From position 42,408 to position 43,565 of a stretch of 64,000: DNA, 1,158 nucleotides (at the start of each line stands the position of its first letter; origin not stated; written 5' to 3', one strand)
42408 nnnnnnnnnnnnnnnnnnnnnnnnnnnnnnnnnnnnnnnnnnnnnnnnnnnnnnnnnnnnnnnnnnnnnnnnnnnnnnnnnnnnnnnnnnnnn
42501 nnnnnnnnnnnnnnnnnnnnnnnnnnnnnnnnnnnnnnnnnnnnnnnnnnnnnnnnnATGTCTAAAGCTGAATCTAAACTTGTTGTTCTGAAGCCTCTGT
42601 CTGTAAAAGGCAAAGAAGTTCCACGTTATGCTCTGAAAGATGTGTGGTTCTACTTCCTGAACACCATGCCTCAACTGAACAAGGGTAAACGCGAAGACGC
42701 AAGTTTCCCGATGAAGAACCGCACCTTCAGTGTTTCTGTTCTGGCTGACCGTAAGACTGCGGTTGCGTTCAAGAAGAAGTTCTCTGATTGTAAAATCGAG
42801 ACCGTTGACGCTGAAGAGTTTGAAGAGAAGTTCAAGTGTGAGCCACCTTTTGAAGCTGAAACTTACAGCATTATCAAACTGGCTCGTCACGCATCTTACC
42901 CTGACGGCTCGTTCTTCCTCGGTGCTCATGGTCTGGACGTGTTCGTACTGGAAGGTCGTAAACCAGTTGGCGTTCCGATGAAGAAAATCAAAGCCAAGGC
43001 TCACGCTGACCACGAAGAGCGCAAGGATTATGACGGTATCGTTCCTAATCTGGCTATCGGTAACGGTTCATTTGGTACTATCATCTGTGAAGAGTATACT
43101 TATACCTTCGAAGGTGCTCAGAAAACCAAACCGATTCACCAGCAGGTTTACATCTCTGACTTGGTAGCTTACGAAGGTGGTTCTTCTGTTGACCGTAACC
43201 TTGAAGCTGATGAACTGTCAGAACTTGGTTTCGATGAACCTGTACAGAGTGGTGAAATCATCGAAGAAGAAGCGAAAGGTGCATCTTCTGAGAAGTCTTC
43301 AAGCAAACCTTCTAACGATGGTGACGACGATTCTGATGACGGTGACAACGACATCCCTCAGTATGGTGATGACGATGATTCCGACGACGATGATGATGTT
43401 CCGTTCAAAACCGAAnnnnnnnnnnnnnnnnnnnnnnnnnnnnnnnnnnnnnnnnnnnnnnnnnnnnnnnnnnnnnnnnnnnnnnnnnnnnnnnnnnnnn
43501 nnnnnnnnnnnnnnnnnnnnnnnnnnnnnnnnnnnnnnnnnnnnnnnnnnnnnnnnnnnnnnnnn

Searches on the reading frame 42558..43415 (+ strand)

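Call 52: search_protein_families(library=phrogs, proteins=[window:42558-43415:+], max_evalue=0.00001)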
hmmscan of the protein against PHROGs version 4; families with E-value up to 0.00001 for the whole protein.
window:42558-43415:+ (286 aa): 1 family
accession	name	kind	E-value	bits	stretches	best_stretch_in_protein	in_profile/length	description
phrog_3877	-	unknown function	4.5e-123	411.4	1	1-281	1-285/285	-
